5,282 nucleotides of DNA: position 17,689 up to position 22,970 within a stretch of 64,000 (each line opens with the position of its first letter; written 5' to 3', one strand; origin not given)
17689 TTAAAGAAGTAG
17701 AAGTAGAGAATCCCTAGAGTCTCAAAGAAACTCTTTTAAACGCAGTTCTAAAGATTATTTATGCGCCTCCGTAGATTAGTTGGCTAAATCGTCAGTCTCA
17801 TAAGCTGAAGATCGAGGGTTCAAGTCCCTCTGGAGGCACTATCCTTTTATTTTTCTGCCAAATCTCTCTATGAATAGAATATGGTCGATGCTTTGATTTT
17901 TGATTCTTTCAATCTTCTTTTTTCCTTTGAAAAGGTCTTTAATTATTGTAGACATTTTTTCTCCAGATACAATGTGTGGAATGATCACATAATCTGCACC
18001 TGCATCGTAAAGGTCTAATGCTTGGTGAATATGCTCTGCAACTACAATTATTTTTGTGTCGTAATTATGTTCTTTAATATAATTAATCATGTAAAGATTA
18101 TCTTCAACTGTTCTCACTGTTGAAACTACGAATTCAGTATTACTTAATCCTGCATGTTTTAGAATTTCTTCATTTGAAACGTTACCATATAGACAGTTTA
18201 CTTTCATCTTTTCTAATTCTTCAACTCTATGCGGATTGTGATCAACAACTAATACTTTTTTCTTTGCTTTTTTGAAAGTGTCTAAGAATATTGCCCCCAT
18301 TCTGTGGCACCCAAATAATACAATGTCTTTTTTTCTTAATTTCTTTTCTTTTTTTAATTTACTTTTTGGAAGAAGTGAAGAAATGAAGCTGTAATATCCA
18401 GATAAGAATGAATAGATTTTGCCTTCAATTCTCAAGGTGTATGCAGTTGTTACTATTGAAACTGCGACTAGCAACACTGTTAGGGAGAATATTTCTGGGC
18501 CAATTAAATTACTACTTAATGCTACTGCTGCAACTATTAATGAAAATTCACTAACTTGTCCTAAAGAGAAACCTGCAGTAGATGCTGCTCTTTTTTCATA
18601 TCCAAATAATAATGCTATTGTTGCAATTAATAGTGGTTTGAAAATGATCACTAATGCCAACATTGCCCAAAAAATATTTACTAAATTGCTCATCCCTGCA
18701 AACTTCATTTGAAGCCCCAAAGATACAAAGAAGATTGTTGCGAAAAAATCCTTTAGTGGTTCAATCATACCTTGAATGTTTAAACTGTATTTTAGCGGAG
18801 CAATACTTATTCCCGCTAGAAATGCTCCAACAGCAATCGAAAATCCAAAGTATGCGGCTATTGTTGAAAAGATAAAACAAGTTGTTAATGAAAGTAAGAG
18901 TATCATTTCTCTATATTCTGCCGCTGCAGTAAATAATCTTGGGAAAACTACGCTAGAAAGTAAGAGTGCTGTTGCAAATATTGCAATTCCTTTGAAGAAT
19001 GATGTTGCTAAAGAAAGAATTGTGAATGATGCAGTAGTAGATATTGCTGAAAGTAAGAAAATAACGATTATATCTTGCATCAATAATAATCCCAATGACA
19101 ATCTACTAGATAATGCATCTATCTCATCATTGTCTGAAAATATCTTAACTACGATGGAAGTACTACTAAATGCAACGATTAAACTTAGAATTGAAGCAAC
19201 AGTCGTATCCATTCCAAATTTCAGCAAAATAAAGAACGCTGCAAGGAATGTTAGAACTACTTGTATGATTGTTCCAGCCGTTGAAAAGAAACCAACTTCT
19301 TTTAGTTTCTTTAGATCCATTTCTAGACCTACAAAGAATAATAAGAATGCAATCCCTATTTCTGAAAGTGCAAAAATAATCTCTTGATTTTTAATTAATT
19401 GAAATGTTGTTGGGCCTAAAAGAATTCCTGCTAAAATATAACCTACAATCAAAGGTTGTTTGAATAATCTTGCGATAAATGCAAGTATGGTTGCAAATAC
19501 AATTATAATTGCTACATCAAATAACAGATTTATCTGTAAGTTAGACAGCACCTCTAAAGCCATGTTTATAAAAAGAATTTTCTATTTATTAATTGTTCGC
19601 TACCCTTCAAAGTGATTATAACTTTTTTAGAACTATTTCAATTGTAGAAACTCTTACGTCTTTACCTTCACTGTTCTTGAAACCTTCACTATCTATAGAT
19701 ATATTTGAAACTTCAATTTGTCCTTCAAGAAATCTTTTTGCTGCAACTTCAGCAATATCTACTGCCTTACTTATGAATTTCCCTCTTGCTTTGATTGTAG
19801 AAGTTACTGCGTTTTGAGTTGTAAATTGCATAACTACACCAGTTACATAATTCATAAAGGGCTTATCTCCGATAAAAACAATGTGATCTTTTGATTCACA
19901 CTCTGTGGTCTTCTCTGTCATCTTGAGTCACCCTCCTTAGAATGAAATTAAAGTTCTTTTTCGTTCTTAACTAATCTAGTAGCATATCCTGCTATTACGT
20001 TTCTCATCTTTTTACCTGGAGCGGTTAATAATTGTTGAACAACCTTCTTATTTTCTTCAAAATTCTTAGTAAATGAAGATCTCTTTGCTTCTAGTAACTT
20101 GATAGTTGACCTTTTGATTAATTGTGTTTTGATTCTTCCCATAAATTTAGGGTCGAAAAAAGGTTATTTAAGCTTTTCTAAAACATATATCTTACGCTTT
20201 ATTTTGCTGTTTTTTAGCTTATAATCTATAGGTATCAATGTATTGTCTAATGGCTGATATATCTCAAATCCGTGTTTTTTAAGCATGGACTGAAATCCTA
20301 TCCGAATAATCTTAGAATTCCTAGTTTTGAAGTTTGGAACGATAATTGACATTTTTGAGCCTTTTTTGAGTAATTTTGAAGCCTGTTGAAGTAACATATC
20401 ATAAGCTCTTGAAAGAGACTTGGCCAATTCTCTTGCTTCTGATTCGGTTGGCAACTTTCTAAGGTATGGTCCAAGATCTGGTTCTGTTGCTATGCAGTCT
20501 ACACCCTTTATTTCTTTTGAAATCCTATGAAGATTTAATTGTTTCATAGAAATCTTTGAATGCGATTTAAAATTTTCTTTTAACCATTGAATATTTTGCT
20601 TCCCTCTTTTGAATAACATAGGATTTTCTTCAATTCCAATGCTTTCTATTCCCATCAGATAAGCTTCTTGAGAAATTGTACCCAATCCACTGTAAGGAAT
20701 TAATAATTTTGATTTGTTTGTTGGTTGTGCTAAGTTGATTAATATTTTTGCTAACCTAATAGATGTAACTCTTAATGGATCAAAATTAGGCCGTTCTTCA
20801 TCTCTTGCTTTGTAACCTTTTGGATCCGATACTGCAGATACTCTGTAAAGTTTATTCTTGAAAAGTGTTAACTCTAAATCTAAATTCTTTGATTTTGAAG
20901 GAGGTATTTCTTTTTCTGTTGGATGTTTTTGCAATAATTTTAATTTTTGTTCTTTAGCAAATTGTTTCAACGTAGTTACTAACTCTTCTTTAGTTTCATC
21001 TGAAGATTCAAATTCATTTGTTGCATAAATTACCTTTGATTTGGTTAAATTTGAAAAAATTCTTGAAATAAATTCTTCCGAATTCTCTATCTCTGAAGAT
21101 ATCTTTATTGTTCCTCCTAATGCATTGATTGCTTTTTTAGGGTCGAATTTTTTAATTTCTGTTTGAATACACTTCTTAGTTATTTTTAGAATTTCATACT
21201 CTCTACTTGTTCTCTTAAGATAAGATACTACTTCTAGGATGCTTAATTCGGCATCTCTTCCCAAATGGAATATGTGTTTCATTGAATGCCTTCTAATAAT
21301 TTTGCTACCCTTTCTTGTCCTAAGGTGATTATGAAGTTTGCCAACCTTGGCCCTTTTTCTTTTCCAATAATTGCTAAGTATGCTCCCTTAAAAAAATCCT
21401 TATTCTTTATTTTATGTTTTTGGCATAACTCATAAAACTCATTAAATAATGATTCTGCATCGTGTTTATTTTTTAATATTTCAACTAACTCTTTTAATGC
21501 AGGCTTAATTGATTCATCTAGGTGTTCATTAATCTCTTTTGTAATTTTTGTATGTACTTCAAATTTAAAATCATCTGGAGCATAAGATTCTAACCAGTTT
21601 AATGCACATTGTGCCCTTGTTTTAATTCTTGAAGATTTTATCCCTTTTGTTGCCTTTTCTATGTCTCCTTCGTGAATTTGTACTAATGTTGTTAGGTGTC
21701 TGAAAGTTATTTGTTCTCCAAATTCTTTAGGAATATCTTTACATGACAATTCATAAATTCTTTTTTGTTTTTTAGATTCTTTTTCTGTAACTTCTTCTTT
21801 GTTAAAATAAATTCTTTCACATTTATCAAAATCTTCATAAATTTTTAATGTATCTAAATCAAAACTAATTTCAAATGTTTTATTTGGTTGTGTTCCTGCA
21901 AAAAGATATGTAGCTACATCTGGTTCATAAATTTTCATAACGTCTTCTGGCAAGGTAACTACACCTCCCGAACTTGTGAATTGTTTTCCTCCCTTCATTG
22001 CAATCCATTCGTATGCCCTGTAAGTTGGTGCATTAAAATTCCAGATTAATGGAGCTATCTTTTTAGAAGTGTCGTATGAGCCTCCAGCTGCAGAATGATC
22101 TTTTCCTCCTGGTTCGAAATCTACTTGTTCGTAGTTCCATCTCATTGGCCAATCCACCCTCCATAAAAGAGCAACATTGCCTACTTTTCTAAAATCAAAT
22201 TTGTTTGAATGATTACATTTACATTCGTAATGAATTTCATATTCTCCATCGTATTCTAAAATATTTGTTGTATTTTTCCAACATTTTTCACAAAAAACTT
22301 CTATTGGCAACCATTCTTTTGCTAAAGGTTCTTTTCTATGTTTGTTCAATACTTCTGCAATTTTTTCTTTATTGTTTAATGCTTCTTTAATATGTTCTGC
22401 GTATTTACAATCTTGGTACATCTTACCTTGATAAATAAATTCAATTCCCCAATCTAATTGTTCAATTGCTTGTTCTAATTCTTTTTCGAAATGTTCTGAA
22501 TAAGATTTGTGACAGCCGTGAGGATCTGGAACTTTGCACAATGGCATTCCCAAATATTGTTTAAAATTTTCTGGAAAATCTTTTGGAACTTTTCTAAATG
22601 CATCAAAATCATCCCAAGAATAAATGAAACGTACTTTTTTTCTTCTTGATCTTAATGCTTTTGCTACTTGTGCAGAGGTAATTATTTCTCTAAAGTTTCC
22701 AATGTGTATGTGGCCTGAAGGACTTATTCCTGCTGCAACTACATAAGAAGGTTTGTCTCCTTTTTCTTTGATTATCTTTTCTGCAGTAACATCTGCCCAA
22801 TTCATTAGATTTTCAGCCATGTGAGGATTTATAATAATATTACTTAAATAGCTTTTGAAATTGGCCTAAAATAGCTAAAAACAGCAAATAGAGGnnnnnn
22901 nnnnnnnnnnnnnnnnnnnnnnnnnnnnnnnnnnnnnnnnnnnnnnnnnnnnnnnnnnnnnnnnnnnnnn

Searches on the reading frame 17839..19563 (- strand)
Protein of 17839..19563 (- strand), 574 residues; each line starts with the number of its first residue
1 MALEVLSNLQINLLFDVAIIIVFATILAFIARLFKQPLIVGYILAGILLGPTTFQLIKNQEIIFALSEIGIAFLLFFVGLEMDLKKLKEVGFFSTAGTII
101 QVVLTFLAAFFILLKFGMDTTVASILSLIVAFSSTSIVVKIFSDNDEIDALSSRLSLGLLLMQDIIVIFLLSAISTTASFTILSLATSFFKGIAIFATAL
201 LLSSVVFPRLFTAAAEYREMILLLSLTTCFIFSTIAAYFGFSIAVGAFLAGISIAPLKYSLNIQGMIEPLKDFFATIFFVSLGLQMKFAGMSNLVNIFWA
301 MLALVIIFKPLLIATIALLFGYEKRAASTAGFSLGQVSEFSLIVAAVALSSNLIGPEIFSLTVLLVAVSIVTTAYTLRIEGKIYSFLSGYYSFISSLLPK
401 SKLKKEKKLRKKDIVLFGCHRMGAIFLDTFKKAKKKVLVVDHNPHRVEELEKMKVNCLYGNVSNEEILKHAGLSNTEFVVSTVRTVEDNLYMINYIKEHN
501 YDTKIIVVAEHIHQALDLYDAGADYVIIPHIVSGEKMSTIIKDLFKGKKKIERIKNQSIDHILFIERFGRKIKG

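Call 31: search_protein_families(library=pfam, proteins=[window:17839-19563:-], max_evalue=0.001)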
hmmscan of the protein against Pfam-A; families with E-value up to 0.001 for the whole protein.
window:17839-19563:- (574 aa): 2 families
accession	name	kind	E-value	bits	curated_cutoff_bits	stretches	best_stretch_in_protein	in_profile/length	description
PF00999.27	Na_H_Exchanger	-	1.6e-49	169.2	26.2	1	22-373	2-365/375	Sodium/hydrogen exchanger, transmembrane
PF02254.24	TrkA_N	-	1.6e-22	80.5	23.8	1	414-529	1-116/116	TrkA-N domain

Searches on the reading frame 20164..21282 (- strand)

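Call 27: search_protein_families(library=pfam, proteins=[window:20164-21282:-], max_evalue=0.001)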
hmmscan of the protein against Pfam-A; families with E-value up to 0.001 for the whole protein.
window:20164-21282:- (372 aa): 1 family
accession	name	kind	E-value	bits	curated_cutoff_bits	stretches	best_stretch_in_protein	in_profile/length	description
PF01170.24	UPF0020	-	2.7e-06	27.7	22.3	1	176-303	15-161/197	RMKL-like, methyltransferase domain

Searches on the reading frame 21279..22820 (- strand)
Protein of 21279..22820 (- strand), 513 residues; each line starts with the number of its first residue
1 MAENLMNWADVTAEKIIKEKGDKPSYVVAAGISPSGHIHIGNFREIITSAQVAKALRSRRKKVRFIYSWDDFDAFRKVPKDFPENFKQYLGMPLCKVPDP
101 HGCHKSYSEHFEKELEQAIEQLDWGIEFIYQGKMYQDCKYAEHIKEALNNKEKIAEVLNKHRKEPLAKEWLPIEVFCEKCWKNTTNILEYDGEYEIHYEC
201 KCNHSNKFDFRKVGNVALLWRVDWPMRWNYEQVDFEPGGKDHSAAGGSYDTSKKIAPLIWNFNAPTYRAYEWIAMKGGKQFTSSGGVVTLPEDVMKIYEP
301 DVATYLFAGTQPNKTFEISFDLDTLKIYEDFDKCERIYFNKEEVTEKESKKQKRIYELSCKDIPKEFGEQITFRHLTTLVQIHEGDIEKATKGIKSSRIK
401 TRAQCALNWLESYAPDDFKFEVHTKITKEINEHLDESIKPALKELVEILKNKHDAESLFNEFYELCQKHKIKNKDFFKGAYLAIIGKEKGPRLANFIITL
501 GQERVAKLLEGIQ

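Call 31: search_protein_families(library=pfam, proteins=[window:21279-22820:-], max_evalue=0.001)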
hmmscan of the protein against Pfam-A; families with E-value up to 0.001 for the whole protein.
window:21279-22820:- (513 aa): 2 families
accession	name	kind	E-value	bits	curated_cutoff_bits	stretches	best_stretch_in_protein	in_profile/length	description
PF01921.24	tRNA-synt_1f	-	7.3e-122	407.2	27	1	7-359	2-357/360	tRNA synthetases class I (K)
PF19269.4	Anticodon_2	-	4.5e-10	40.5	23.6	1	421-507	42-135/141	Anticodon binding domain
